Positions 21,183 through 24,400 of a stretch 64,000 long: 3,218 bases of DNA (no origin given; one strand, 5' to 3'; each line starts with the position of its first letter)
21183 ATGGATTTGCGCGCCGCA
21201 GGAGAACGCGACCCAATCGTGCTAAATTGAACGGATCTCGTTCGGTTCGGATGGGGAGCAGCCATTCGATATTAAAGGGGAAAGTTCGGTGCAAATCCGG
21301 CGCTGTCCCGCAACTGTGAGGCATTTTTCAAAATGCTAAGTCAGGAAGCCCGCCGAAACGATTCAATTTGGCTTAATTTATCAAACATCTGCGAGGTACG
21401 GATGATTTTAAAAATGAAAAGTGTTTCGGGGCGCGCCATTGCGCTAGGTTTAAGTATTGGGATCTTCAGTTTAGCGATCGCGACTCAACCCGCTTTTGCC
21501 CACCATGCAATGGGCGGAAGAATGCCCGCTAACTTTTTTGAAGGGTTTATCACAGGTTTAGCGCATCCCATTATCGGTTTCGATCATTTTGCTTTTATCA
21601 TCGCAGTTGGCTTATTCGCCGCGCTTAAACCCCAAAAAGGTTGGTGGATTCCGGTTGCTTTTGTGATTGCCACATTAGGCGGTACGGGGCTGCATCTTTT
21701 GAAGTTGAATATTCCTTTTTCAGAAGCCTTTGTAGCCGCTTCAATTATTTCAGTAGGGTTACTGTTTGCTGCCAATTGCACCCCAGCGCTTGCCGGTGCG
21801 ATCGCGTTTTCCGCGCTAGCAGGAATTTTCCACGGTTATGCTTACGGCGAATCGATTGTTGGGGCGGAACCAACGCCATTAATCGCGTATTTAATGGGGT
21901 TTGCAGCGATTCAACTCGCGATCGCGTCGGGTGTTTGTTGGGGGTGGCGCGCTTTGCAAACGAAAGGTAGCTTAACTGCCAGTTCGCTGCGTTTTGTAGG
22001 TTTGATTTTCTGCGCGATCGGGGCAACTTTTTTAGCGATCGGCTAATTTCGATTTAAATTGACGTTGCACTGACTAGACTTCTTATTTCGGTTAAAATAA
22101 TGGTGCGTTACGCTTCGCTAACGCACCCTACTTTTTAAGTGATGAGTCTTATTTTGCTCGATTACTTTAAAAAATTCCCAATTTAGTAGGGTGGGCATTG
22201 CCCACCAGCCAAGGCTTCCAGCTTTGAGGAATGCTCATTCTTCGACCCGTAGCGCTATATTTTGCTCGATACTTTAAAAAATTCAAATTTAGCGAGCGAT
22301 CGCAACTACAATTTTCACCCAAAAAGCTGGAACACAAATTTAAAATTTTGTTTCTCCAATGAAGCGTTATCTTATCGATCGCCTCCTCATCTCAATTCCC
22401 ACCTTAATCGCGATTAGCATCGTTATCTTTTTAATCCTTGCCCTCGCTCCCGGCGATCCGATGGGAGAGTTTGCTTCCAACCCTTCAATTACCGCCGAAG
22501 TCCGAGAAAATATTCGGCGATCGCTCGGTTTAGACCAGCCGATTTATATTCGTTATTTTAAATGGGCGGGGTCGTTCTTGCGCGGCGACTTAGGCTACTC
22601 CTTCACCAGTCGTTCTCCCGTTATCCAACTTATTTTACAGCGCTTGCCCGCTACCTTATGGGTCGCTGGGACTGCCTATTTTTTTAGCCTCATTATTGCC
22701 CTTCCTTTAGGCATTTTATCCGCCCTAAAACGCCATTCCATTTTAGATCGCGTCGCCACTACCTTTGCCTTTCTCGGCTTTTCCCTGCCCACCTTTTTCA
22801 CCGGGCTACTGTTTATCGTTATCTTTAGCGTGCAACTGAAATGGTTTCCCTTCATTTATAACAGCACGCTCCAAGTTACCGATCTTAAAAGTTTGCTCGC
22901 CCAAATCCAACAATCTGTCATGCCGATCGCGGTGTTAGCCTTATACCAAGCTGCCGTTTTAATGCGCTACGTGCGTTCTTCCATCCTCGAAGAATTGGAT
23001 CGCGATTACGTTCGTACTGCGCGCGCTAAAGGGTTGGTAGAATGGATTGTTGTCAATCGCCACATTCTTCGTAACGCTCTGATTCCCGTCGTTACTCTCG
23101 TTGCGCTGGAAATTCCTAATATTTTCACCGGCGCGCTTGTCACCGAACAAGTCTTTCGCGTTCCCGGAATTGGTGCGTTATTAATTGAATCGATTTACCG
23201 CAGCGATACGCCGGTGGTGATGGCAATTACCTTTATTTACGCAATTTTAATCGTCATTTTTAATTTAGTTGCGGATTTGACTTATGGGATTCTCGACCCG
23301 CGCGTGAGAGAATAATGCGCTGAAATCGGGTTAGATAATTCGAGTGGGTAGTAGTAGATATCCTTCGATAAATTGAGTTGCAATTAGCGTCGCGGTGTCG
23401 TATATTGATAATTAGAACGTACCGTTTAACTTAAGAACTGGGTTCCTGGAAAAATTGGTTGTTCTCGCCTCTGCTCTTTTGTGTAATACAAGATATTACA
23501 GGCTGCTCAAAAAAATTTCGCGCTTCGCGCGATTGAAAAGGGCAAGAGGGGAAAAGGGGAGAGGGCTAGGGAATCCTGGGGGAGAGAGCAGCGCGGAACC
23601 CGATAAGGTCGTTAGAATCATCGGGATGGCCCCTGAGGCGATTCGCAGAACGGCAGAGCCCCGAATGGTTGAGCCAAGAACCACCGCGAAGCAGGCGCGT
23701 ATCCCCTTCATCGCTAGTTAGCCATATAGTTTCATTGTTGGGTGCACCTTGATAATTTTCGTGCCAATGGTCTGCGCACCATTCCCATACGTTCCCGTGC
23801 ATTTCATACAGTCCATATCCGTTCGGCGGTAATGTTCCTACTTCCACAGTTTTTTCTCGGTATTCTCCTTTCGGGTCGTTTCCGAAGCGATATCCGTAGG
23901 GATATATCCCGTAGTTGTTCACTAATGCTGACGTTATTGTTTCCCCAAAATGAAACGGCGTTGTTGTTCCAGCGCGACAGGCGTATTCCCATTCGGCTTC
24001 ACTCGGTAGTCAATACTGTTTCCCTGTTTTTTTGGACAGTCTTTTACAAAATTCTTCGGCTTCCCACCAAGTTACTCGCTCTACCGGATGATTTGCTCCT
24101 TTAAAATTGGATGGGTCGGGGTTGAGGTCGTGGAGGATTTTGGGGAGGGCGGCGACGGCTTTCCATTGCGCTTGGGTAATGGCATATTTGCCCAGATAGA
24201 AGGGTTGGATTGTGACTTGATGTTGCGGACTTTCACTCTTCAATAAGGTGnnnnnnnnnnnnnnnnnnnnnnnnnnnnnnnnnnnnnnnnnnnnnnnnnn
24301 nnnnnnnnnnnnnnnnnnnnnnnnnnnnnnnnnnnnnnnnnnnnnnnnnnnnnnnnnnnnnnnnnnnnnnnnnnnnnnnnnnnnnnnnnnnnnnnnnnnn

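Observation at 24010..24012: In-frame TGA splits a Ser/Thr-kinase-FGE-sulfatase fusion gene exactly where homologs have Arg (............)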

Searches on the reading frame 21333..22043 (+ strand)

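Call 30: search_protein_families(library=pfam, proteins=[window:21333-22043:+], max_evalue=0.001)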
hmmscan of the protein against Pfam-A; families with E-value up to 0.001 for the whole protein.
window:21333-22043:+ (237 aa): 2 families
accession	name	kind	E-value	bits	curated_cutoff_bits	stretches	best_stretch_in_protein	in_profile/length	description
PF04955.18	HupE_UreJ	-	1.4e-36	126.1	23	1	47-232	3-178/179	HupE / UreJ protein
PF13795.12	HupE_UreJ_2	-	9.2e-05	22.6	24.5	1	73-190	3-130/156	HupE / UreJ protein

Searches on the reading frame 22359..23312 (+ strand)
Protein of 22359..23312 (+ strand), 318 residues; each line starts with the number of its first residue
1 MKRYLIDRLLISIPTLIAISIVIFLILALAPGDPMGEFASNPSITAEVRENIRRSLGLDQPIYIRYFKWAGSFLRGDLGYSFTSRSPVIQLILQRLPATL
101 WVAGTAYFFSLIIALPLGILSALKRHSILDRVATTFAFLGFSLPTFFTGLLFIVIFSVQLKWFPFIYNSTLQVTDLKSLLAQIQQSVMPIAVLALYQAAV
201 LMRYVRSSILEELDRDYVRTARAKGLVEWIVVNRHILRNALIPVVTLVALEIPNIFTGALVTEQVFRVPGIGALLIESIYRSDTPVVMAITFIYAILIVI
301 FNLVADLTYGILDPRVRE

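Call 16: find_encoding_contigs(protein=window:22359-23312:+, flank=6000, max_places=10)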
Protein window:22359-23312:+ (318 aa): no gene with exactly this product is on record in the collection.

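Call 30: search_protein_families(library=pfam, proteins=[window:22359-23312:+], max_evalue=0.001)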
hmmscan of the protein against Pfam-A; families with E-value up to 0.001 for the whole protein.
window:22359-23312:+ (318 aa): 2 families
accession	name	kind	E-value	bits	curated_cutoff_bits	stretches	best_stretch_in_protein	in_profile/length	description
PF00528.27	BPD_transp_1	-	7.2e-42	143.6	26.4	1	114-317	1-183/184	Binding-protein-dependent transport system inner membrane component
PF19300.4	BPD_transp_1_N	-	1.5e-13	51.4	23.8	1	1-101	1-112/114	Binding-prot-dependent transport system membrane comp, N-term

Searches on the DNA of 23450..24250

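Call 49: search_rna_families(source=window, start=23450, end=24250, threshold=evalue, max_evalue=10)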
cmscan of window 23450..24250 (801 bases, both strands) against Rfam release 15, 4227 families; matches with E-value up to 10: 0.
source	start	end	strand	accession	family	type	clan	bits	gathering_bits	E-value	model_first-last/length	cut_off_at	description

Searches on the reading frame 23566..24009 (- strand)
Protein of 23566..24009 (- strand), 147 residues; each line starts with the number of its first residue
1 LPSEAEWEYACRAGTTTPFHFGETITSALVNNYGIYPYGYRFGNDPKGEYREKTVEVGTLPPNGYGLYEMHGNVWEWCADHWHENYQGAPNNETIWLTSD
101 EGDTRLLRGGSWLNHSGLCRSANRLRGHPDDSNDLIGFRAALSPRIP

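Call 4: search_protein_families(library=pfam, proteins=[window:23566-24009:-], max_evalue=0.01)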
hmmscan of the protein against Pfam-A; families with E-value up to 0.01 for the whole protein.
window:23566-24009:- (147 aa): 1 family
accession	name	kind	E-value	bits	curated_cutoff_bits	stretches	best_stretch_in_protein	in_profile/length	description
PF03781.23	FGE-sulfatase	-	9.5e-34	117.6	23.3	1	1-141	112-254/255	Sulfatase-modifying factor enzyme 1-like domain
